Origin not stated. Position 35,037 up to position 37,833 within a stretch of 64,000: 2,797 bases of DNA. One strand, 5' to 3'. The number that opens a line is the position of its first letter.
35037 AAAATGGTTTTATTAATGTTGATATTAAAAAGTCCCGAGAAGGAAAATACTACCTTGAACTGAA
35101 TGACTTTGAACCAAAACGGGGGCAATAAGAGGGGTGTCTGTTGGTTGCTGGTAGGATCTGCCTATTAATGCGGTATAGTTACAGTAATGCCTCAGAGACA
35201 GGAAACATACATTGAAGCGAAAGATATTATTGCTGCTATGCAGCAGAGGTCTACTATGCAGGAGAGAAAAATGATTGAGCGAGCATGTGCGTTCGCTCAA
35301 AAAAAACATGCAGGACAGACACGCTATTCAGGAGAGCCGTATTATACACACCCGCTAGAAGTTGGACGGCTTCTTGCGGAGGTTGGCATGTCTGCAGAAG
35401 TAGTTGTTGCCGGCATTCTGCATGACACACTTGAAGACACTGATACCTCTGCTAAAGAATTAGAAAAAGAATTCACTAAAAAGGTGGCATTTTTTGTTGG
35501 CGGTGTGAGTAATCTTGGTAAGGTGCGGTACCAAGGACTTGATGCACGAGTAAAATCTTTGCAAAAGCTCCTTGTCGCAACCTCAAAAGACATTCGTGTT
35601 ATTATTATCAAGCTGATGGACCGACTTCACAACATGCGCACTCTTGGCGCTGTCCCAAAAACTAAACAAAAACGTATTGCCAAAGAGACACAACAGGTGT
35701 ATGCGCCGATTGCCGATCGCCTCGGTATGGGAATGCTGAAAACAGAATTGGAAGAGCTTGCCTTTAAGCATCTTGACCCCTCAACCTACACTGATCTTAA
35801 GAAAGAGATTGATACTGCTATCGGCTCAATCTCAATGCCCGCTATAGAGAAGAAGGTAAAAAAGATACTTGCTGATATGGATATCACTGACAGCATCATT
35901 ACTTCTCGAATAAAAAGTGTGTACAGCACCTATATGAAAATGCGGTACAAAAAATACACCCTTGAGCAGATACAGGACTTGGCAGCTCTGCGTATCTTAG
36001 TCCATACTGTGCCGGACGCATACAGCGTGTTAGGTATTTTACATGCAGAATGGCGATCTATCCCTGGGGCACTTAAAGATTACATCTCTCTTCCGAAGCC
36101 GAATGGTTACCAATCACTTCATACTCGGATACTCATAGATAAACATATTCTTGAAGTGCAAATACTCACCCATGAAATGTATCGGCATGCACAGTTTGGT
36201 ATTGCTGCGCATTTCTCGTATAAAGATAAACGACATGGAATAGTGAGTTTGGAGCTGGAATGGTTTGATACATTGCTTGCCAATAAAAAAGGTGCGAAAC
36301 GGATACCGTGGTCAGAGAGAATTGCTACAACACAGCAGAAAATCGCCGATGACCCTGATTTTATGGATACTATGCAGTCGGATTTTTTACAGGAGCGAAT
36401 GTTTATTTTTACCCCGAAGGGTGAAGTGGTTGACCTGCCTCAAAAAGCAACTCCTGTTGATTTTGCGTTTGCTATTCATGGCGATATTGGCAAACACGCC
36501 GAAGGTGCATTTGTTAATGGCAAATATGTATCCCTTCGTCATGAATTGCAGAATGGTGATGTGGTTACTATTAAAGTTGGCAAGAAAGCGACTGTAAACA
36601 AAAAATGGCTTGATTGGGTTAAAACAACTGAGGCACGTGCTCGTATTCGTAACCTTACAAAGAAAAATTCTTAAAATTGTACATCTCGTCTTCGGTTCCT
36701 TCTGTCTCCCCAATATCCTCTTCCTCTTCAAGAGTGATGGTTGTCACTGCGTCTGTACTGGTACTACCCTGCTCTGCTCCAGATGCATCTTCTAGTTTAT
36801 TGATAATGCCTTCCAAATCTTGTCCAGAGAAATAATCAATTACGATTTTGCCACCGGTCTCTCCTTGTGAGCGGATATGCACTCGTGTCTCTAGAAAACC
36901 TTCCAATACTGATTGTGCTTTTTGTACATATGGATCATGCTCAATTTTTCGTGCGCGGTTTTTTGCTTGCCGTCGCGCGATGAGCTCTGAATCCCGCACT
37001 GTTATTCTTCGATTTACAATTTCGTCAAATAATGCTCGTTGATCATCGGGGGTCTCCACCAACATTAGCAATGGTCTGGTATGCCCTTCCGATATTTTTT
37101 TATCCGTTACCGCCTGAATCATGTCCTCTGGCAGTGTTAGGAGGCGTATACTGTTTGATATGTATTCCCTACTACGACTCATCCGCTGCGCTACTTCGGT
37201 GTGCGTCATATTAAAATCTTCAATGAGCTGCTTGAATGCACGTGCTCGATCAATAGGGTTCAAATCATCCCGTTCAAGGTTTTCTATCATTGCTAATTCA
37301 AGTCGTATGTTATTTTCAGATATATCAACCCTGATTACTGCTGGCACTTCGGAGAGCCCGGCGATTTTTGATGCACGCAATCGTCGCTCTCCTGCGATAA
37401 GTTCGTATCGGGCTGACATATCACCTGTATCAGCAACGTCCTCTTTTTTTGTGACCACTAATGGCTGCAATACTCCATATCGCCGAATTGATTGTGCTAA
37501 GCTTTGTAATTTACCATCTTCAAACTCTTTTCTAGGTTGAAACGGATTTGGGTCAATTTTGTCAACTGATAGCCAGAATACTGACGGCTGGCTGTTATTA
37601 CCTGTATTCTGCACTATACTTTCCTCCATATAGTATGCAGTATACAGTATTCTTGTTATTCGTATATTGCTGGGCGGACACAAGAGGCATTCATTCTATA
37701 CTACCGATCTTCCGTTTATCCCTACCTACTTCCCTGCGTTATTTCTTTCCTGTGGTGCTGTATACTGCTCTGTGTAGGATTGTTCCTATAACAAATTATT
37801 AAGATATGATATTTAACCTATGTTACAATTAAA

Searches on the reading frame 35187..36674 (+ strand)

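Call 56: search_protein_families(library=pfam, proteins=[window:35187-36674:+], max_evalue=0.001)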
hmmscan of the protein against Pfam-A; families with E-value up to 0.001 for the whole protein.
window:35187-36674:+ (495 aa): 4 families
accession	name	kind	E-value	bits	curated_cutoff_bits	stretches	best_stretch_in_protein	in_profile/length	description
PF13328.12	HD_4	-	2.3e-42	144.8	27.2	1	33-181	1-155/156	HD domain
PF04607.23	RelA_SpoT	-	4.2e-33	114.4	27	1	240-348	1-111/113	Region found in RelA / SpoT proteins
PF02824.27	TGS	-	1.1e-21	77.1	22.2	1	405-462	1-58/60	TGS domain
PF01966.28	HD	-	6.6e-09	36.5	22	1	52-150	1-116/116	HD domain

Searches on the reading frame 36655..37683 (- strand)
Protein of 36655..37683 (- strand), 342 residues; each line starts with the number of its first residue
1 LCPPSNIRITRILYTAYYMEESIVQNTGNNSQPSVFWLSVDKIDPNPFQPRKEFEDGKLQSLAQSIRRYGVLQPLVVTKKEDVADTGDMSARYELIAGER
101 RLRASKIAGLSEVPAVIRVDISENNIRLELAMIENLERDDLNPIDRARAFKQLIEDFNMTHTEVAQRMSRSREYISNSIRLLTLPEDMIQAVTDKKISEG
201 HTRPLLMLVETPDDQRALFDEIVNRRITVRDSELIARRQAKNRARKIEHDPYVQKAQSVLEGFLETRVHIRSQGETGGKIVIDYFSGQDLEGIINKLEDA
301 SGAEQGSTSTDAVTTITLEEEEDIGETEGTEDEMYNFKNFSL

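Call 56: search_protein_families(library=pfam, proteins=[window:36655-37683:-], max_evalue=0.001)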
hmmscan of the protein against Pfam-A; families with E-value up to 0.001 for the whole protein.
window:36655-37683:- (342 aa): 3 families
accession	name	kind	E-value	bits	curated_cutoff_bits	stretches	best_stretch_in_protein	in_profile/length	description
PF17762.8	HTH_ParB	-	4.2e-30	104.4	22.6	1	140-239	2-100/102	ParB HTH domain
PF02195.25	ParB_N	-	6.5e-27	93.9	26.3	1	38-136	6-94/95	ParB N-terminal domain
PF23552.2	ParB_C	-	5.3e-07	29.4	23.8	1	250-297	2-49/50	ParB dimerisation domain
